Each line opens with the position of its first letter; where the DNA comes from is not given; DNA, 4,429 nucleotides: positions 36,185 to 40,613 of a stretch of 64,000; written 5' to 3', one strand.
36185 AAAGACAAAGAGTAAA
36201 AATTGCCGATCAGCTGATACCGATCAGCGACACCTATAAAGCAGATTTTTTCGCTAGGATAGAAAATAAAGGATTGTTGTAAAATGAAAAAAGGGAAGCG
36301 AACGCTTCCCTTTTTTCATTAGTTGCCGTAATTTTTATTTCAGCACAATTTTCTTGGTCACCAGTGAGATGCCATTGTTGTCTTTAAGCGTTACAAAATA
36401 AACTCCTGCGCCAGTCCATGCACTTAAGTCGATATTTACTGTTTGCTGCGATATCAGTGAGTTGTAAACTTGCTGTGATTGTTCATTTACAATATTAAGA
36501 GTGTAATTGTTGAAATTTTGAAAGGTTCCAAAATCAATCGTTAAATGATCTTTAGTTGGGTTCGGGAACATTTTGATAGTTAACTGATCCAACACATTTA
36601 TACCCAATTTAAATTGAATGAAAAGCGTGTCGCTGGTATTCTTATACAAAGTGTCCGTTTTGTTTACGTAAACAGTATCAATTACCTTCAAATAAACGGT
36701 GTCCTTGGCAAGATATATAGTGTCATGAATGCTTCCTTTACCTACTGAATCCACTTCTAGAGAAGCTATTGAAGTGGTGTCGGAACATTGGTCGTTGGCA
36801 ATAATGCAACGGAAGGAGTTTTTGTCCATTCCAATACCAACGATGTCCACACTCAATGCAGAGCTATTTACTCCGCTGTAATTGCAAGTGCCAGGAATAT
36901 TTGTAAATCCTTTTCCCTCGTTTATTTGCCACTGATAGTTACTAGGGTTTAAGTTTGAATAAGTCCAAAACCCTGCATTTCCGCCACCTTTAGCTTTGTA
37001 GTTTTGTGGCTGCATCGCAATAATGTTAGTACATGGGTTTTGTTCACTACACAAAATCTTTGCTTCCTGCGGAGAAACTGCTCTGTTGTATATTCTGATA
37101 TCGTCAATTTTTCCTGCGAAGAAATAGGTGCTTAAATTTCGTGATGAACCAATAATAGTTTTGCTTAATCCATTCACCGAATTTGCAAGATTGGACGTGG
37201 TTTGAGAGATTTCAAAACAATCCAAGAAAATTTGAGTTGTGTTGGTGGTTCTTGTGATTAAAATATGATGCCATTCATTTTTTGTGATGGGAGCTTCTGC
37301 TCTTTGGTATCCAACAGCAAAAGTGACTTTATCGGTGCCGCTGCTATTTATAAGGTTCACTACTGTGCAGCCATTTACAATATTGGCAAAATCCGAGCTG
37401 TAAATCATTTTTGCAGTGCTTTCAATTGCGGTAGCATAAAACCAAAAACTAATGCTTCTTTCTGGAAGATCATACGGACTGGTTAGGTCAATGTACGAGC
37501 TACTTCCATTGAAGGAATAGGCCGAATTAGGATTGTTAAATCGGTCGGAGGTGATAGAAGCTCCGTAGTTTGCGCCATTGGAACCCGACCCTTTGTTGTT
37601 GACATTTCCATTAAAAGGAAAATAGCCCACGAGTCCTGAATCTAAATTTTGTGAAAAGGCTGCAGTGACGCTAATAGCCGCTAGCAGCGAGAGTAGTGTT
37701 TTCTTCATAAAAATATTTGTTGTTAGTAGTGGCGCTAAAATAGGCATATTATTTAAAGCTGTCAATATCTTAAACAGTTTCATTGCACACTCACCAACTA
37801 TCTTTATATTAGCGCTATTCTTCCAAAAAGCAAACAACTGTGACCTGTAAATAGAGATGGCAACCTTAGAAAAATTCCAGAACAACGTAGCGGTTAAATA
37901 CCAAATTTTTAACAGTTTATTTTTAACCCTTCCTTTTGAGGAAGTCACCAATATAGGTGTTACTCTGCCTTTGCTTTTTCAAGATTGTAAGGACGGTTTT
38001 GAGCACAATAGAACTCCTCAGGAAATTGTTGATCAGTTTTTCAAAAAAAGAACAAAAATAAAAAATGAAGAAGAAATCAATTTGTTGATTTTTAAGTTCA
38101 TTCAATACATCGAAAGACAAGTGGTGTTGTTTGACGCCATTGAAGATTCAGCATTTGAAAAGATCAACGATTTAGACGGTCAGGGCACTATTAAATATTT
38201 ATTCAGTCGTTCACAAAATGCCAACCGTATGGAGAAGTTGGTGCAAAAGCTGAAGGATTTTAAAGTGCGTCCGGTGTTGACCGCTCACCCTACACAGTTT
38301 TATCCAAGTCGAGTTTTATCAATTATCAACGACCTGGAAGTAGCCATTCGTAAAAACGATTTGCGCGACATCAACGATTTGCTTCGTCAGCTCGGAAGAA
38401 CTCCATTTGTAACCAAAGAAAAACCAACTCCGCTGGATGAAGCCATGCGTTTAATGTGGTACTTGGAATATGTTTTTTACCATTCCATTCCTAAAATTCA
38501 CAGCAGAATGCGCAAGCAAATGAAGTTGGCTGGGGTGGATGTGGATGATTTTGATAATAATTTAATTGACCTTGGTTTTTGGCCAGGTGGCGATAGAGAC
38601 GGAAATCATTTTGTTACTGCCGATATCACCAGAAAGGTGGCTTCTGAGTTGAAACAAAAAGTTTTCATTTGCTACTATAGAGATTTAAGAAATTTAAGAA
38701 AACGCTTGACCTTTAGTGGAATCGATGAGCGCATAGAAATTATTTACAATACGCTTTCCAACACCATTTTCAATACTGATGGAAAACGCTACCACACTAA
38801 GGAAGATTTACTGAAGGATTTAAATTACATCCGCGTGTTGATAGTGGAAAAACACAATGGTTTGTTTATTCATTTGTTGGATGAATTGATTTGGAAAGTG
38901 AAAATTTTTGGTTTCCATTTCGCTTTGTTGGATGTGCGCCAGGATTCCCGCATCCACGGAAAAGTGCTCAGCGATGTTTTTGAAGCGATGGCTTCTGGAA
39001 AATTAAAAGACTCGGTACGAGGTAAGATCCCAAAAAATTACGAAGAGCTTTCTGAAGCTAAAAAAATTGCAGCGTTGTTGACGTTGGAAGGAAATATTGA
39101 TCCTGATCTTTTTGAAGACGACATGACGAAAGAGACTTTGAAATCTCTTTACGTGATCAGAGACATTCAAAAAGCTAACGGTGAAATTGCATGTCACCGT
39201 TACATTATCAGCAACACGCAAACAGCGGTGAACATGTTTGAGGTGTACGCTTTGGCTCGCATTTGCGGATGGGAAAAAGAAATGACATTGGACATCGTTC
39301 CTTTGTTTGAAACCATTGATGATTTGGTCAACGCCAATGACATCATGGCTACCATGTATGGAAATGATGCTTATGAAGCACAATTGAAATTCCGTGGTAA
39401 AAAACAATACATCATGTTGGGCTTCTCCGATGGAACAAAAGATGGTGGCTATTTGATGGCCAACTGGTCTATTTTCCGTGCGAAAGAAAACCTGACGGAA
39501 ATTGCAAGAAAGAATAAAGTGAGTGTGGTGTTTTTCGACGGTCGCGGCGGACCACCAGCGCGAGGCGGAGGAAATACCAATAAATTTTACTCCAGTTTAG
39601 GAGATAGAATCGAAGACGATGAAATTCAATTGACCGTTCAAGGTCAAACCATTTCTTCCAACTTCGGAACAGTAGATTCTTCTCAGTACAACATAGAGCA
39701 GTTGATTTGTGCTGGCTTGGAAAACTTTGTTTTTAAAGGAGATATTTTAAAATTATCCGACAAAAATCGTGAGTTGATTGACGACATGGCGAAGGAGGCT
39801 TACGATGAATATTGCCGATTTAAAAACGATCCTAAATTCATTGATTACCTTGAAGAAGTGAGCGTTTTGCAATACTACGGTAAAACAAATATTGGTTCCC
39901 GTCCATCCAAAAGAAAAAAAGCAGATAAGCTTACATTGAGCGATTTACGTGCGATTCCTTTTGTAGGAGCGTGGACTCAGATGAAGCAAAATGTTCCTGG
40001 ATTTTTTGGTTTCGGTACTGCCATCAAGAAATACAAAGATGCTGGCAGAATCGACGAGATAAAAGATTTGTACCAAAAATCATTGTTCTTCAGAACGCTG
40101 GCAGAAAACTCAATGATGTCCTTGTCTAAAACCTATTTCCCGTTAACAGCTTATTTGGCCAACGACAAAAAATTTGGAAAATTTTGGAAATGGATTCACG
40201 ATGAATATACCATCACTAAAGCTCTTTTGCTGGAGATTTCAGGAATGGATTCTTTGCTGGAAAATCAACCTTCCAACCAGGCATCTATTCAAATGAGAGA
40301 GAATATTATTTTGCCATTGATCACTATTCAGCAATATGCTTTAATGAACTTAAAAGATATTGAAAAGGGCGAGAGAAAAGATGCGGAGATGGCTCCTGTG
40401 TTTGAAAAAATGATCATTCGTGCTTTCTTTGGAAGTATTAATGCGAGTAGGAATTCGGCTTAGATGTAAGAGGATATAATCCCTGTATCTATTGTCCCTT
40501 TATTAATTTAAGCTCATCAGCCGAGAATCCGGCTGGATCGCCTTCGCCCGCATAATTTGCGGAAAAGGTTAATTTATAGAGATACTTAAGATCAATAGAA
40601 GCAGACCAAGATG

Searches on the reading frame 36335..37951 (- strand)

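Call 24: search_protein_families(library=pfam, proteins=[window:36335-37951:-], max_evalue=0.001)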
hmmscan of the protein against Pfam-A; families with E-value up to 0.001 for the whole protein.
window:36335-37951:- (538 aa): 4 families
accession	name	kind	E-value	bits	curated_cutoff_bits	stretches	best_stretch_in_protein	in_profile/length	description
PF13385.13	Laminin_G_3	-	2.6e-17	63.8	27.6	1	149-296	2-149/151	Concanavalin A-like lectin/glucanases superfamily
PF18962.6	Por_Secre_tail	-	3.3e-11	43.8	27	1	461-536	1-75/75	Secretion system C-terminal sorting domain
PF02973.23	Sialidase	-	5.8e-05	23.1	26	1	239-297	119-181/189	Sialidase, N-terminal domain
PF02210.31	Laminin_G_2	-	0.00061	20.7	22.9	0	213-287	46-123/126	Laminin G domain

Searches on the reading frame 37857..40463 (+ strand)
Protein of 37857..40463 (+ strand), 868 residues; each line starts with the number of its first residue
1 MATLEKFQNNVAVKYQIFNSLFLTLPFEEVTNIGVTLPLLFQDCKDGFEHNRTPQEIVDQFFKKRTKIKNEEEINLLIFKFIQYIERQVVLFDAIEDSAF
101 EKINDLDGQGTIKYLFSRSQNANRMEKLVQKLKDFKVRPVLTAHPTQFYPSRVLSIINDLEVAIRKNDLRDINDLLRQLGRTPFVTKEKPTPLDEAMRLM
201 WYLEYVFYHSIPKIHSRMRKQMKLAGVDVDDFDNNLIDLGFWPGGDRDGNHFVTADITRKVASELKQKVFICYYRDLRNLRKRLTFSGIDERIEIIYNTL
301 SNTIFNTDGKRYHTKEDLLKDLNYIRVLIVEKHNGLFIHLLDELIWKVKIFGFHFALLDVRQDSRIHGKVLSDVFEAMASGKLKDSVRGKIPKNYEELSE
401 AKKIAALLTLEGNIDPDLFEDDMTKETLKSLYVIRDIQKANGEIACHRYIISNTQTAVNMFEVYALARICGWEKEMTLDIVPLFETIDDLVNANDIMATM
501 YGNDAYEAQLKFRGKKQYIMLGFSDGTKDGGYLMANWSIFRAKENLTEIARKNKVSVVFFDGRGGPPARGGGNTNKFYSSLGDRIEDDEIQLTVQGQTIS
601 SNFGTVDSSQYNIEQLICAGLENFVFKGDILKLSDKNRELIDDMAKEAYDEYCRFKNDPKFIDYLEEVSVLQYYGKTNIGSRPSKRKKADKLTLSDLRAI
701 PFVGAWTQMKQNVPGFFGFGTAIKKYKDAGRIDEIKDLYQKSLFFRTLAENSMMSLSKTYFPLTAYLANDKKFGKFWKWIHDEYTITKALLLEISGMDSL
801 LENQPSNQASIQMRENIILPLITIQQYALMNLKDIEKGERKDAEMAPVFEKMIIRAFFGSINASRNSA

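Call 24: search_protein_families(library=pfam, proteins=[window:37857-40463:+], max_evalue=0.001)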
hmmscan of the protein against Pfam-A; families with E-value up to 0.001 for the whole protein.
window:37857-40463:+ (868 aa): 2 families
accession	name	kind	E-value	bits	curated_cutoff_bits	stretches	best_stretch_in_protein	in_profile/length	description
PF00311.23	PEPcase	-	5.6e-152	508.2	22.4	2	306-845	357-896/919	Phosphoenolpyruvate carboxylase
PF14010.12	PEPcase_2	-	1.1e-06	27.9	25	1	417-575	110-263/493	Phosphoenolpyruvate carboxylase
